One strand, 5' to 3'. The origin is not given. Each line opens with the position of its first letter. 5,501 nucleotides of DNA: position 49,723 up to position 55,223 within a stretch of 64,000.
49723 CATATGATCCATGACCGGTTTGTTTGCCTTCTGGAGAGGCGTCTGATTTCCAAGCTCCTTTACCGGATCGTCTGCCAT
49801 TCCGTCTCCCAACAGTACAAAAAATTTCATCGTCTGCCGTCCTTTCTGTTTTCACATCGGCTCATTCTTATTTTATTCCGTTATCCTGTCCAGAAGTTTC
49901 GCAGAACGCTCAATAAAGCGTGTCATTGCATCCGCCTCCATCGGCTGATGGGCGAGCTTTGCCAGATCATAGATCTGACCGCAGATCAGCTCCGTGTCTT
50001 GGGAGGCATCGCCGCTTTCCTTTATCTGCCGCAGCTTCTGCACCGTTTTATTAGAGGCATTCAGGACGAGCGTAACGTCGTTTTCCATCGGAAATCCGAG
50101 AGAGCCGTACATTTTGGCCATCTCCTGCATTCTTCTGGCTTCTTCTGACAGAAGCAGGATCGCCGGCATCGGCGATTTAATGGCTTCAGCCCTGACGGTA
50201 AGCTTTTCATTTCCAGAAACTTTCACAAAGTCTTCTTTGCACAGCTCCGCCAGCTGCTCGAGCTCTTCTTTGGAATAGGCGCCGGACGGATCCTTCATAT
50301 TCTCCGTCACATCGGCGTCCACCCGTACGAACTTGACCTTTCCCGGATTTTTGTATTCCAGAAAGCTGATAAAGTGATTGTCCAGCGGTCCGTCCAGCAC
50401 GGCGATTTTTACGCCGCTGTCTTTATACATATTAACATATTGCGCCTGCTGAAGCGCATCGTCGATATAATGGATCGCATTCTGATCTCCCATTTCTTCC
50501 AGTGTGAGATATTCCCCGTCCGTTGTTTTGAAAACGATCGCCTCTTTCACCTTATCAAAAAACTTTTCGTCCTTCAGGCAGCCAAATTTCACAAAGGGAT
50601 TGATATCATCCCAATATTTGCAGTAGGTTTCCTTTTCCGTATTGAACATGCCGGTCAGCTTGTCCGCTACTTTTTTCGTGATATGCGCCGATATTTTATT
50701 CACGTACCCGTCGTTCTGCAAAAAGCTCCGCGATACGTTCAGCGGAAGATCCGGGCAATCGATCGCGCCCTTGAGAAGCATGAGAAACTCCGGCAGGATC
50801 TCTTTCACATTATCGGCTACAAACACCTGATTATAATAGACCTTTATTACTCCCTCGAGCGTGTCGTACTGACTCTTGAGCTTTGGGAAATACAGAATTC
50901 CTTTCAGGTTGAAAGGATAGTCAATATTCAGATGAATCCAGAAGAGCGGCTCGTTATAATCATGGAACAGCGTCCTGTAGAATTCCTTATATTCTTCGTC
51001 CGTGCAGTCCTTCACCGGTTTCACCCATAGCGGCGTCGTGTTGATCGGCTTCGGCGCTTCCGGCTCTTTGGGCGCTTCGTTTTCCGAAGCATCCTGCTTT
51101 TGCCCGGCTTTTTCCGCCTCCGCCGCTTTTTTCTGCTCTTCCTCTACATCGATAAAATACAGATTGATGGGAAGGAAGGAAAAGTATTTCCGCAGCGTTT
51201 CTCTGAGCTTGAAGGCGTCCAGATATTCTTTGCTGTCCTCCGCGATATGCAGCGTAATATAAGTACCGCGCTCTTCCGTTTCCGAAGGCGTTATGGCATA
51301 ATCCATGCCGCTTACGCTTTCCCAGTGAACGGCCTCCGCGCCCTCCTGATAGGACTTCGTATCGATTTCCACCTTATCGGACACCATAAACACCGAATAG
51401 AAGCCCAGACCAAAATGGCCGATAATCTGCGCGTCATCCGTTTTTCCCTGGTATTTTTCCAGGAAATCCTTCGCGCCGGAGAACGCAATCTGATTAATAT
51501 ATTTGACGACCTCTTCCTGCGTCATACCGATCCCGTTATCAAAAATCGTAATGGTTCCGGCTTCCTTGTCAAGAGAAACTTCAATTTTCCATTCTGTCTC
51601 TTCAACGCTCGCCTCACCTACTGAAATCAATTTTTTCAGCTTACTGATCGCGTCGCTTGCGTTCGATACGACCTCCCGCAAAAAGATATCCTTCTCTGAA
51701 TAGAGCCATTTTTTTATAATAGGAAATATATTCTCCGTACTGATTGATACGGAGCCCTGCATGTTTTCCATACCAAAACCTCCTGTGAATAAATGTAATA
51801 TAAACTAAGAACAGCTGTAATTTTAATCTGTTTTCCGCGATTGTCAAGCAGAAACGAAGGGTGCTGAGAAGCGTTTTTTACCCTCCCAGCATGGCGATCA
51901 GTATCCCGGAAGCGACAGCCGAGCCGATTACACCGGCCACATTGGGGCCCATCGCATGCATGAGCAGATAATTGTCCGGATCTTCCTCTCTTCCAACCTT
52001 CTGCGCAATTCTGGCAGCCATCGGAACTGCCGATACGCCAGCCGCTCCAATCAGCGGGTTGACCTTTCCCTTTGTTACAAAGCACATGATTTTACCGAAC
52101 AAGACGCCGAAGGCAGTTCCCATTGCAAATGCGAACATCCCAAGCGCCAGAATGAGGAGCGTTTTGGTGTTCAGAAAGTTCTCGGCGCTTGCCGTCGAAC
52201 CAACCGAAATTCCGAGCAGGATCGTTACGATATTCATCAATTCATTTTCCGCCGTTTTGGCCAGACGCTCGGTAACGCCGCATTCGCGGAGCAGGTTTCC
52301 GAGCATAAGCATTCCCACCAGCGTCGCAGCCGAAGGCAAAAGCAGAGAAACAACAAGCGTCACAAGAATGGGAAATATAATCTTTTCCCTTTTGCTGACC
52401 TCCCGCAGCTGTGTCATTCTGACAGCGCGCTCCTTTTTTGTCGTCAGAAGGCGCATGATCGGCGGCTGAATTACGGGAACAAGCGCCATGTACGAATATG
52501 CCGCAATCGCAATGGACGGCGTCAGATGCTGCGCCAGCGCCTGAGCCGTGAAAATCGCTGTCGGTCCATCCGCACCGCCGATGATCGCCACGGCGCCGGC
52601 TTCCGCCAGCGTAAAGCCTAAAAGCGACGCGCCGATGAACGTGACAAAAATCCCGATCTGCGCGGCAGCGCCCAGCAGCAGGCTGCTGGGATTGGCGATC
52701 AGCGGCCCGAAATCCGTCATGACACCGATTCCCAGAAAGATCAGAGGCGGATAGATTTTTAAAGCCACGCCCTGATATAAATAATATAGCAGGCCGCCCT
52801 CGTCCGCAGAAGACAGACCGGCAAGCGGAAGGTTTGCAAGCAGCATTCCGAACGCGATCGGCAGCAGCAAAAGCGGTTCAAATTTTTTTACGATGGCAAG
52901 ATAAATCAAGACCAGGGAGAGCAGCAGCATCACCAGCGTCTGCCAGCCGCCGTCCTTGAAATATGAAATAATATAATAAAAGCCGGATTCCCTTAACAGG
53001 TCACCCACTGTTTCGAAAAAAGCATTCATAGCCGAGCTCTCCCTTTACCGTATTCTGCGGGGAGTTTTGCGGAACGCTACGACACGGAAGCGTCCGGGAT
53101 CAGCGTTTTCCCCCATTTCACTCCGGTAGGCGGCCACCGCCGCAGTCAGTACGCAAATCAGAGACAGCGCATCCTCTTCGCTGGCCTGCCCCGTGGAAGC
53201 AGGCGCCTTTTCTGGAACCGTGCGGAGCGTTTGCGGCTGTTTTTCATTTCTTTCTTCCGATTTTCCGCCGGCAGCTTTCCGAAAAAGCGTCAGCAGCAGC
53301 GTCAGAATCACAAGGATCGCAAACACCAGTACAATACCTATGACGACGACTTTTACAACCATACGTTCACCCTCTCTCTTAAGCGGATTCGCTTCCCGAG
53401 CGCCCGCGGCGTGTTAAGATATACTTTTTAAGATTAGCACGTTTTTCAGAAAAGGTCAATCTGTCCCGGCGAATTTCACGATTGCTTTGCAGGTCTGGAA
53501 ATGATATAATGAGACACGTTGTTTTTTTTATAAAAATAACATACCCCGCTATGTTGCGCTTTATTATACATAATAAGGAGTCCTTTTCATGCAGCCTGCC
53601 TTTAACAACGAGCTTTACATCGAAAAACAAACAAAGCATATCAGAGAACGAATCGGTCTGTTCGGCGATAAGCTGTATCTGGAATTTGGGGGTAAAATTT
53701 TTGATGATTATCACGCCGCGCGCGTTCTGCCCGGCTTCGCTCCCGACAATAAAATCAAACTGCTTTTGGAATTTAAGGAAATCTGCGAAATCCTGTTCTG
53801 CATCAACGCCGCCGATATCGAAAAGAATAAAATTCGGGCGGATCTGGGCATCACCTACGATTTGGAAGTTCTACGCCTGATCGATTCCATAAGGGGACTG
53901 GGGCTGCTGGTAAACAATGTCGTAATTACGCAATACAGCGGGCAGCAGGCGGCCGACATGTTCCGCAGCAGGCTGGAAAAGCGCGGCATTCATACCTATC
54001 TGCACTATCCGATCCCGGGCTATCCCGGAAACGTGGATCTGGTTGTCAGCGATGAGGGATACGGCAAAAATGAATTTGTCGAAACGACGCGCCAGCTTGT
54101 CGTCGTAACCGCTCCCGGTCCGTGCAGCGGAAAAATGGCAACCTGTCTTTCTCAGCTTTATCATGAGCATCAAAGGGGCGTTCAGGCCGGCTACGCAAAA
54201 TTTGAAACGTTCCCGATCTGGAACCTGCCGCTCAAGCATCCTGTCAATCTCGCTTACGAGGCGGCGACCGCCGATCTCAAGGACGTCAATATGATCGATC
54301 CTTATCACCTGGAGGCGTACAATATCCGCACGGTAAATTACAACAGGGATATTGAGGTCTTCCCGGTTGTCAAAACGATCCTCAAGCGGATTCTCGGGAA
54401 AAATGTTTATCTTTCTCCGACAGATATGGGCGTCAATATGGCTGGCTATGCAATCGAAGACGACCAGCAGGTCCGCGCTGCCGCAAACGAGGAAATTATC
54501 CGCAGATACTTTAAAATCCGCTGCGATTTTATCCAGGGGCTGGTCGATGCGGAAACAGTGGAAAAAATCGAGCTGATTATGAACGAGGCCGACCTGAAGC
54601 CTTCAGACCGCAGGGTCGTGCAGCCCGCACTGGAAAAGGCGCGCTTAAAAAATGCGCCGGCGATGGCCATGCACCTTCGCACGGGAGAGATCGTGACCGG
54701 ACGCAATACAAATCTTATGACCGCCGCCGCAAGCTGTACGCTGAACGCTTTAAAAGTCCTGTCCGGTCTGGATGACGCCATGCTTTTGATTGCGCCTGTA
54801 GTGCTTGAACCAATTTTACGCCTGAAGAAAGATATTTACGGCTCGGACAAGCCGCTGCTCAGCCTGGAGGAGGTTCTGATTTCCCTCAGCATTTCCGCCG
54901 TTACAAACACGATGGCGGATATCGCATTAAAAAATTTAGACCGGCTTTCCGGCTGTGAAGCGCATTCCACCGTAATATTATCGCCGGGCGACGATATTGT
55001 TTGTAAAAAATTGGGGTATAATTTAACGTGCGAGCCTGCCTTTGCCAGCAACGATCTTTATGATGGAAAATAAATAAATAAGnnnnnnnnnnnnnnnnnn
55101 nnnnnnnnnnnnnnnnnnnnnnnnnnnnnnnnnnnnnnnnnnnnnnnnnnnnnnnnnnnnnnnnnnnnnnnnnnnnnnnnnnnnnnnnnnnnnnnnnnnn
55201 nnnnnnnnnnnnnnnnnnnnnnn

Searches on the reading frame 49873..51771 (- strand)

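Call 36: search_protein_families(library=pfam, proteins=[window:49873-51771:-], max_evalue=0.001)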
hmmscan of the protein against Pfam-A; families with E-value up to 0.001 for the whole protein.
window:49873-51771:- (632 aa): 4 families
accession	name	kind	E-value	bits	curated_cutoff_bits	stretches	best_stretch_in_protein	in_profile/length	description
PF00183.23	HSP90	-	2.3e-48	165.9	24.4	1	182-627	1-486/518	Hsp90 protein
PF13589.12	HATPase_c_3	-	5.1e-09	36.7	25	1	31-150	7-105/137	Histidine kinase-, DNA gyrase B-, and HSP90-like ATPase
PF02518.31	HATPase_c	-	7.9e-07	29.9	26.4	1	29-177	4-108/111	Histidine kinase-, DNA gyrase B-, and HSP90-like ATPase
PF25794.1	SACS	-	4.6e-05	23.8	32.8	1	18-134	11-116/247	Sacsin domain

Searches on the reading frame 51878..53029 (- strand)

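Call 36: search_protein_families(library=pfam, proteins=[window:51878-53029:-], max_evalue=0.001)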
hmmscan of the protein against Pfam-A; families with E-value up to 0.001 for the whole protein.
window:51878-53029:- (383 aa): 1 family
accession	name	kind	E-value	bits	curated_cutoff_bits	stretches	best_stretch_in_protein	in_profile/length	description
PF03977.18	OAD_beta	-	3.1e-161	536.7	31.6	1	31-381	2-349/349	Na+-transporting oxaloacetate decarboxylase beta subunit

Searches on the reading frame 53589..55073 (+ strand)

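Call 36: search_protein_families(library=pfam, proteins=[window:53589-55073:+], max_evalue=0.001)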
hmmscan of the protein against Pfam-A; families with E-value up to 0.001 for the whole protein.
window:53589-55073:+ (494 aa): 2 families
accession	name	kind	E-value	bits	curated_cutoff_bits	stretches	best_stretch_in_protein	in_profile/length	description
PF08903.17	DUF1846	-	5.4e-172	571.5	27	1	4-334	2-332/333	Domain of unknown function DUF1846, N-terminal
PF20921.3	DUF1846_C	-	5.7e-52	175.9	27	1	340-491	2-153/153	Domain of unknown function DUF1846, C-terminal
